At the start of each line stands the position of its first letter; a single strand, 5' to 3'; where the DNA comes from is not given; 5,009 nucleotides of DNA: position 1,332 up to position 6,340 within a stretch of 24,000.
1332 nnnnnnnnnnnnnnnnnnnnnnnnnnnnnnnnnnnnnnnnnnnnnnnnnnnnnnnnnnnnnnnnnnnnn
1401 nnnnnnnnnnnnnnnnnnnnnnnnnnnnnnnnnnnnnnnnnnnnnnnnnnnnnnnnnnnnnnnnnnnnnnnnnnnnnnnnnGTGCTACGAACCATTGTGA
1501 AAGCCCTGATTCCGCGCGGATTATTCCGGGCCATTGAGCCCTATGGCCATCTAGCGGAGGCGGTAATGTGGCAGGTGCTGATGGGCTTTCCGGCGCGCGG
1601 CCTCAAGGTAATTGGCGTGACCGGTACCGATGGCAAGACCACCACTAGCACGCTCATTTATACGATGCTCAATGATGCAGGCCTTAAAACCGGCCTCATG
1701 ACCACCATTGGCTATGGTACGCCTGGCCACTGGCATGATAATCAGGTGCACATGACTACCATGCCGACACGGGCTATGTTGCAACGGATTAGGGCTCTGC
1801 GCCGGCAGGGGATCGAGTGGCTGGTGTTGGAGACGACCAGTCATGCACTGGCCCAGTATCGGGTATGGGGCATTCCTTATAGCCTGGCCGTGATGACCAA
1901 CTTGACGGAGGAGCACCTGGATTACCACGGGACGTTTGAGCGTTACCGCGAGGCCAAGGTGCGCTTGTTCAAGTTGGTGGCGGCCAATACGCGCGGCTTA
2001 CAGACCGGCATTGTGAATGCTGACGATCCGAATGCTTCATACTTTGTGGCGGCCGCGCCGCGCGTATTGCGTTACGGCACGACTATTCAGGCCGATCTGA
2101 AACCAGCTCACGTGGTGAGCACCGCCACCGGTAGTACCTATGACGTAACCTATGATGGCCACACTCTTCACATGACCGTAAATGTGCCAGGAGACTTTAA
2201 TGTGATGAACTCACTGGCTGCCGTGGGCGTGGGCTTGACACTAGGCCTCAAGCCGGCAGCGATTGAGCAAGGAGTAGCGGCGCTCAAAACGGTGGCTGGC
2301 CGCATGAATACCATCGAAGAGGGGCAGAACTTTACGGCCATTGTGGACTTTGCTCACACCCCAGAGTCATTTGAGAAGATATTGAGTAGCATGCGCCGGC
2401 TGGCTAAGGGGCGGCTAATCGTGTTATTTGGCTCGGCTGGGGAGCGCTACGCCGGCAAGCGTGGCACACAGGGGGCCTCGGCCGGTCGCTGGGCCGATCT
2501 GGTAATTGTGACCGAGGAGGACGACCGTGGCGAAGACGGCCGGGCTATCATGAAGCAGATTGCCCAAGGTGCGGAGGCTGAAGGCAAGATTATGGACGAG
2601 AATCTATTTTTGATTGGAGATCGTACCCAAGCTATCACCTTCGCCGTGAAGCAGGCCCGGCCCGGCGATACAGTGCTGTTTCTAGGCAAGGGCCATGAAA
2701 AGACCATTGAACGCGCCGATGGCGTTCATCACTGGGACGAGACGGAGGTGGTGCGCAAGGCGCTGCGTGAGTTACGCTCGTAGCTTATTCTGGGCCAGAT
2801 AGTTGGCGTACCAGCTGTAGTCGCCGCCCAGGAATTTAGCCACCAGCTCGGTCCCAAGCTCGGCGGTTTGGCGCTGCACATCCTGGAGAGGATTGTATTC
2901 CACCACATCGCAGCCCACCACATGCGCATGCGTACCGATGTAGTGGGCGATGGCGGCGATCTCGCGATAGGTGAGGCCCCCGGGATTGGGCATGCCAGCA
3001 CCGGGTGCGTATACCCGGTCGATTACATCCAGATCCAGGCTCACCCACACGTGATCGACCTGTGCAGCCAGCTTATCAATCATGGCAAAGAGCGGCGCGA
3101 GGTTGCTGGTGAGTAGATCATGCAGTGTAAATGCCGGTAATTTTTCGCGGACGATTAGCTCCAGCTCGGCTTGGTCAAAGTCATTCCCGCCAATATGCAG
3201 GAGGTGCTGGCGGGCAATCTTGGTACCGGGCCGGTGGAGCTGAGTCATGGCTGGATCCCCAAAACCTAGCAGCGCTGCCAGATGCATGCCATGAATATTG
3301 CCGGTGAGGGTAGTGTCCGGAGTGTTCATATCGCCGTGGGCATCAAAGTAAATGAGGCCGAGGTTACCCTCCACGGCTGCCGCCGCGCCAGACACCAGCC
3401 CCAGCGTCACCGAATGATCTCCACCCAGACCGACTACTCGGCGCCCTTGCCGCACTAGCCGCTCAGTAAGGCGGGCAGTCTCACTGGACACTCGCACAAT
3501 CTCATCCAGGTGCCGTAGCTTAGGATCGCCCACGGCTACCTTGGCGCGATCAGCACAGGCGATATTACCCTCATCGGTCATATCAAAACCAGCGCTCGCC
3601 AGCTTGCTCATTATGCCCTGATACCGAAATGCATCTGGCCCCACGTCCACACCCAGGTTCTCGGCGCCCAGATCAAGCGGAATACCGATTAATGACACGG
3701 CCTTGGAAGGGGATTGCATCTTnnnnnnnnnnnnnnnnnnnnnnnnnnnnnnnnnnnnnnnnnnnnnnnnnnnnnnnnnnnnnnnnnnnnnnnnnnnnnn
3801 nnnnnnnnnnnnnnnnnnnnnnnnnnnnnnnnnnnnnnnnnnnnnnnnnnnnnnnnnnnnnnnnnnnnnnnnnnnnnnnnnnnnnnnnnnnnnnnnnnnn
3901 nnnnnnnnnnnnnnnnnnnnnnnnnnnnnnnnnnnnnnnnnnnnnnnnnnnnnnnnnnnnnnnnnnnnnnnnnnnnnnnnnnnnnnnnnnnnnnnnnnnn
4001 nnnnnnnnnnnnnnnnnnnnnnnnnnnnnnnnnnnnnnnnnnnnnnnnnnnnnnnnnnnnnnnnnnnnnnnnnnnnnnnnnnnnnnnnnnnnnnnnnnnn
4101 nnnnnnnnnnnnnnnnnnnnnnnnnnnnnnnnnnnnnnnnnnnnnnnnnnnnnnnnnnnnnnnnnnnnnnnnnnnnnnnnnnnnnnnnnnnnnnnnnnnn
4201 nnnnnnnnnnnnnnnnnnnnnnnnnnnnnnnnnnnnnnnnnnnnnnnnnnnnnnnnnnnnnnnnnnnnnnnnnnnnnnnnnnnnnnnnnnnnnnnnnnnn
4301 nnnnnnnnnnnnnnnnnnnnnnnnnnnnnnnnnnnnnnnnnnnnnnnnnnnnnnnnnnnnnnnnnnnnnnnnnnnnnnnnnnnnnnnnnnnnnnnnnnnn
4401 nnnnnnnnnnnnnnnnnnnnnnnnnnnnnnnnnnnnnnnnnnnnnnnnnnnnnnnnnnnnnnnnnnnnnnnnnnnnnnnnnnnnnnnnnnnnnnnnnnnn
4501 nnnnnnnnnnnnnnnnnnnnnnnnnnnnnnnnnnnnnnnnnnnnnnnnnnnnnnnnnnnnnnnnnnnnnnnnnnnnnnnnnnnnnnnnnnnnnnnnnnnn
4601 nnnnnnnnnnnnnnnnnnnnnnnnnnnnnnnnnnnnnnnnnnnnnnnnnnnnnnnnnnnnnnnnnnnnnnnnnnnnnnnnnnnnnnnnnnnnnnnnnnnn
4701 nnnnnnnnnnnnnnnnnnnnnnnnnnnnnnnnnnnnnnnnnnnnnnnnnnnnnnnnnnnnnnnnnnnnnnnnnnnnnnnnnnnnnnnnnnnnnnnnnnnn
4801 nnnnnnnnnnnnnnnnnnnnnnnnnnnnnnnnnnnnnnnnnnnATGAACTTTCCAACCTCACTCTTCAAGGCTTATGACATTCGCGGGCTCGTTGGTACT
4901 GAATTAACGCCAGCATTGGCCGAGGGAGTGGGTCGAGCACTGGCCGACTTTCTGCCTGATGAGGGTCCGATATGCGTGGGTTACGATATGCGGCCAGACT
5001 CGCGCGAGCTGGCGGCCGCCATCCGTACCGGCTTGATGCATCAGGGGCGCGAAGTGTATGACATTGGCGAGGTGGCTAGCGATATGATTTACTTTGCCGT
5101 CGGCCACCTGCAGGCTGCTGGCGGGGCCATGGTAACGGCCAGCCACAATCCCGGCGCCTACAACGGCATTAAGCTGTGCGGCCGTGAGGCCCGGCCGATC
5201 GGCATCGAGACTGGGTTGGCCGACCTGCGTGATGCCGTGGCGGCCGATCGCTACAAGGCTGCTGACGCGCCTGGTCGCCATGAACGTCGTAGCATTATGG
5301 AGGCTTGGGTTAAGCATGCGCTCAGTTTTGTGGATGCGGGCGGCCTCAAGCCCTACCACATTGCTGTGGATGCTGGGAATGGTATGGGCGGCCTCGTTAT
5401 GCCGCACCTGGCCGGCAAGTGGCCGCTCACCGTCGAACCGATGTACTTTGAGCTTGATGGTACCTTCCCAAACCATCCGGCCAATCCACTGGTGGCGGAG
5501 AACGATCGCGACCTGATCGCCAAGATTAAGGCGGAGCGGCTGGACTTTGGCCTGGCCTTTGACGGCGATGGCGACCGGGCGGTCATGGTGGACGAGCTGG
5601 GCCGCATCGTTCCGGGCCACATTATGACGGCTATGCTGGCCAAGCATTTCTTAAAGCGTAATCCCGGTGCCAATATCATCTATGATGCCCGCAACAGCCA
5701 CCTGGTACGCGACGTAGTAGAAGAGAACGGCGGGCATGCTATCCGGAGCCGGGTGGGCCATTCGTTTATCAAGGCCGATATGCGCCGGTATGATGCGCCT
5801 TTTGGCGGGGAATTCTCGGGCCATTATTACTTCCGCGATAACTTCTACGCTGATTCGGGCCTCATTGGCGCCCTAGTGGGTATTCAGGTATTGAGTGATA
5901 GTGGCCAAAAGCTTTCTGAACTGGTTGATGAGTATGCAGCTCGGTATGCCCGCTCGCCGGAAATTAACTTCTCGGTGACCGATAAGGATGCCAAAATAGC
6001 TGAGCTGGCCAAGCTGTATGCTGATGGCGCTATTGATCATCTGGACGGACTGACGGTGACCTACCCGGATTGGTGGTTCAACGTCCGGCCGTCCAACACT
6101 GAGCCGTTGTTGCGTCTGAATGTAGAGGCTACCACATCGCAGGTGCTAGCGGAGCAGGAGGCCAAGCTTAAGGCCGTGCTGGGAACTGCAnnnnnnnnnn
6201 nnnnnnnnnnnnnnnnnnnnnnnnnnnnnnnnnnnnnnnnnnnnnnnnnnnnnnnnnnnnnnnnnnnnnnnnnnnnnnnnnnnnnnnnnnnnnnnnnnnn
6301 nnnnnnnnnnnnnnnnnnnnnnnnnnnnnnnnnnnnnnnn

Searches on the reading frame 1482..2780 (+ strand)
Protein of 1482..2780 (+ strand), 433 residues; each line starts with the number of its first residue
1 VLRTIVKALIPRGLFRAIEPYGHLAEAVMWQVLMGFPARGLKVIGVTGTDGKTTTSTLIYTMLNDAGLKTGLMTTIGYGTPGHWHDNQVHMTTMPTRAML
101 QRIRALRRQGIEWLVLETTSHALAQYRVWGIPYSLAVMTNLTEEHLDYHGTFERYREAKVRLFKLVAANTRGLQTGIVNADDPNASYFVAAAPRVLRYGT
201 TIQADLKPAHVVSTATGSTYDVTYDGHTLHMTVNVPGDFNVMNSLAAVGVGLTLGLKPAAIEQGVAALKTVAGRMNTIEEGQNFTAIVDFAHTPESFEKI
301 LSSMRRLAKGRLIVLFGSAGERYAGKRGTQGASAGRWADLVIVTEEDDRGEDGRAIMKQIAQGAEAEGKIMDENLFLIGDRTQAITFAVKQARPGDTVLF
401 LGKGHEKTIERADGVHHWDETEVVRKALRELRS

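Call 73: search_protein_families(library=pfam, proteins=[window:1482-2780:+], max_evalue=0.001)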
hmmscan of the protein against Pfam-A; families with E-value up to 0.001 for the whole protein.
window:1482-2780:+ (433 aa): 2 families
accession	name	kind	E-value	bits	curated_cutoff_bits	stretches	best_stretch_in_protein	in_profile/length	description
PF08245.18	Mur_ligase_M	-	3.5e-44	151.6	24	1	46-250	1-199/200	Mur ligase middle domain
PF02875.26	Mur_ligase_C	-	4.4e-28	99.1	28.4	1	273-404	1-127/127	Mur ligase, glutamate ligase domain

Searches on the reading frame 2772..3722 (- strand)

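Call 73: search_protein_families(library=pfam, proteins=[window:2772-3722:-], max_evalue=0.001)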
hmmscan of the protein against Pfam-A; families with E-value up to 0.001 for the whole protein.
window:2772-3722:- (316 aa): 1 family
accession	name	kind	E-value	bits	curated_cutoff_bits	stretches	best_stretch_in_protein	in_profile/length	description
PF00491.26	Arginase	-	2.8e-59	201.3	22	1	8-297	2-277/280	Arginase family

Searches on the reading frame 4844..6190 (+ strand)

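Call 73: search_protein_families(library=pfam, proteins=[window:4844-6190:+], max_evalue=0.001)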
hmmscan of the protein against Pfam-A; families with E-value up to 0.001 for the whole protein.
window:4844-6190:+ (449 aa): 4 families
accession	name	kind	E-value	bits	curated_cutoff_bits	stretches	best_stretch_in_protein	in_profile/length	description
PF02878.22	PGM_PMM_I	-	2.3e-34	118.5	22.5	1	7-122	3-122/138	Phosphoglucomutase/phosphomannomutase, alpha/beta/alpha domain I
PF02880.22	PGM_PMM_III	-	5.2e-24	85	20.7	1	258-367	2-114/115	Phosphoglucomutase/phosphomannomutase, alpha/beta/alpha domain III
PF02879.22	PGM_PMM_II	-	4.3e-17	63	29.3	1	154-253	2-103/103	Phosphoglucomutase/phosphomannomutase, alpha/beta/alpha domain II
PF00408.26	PGM_PMM_IV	-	6.3e-13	49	23.1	1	373-442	1-65/68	Phosphoglucomutase/phosphomannomutase, C-terminal domain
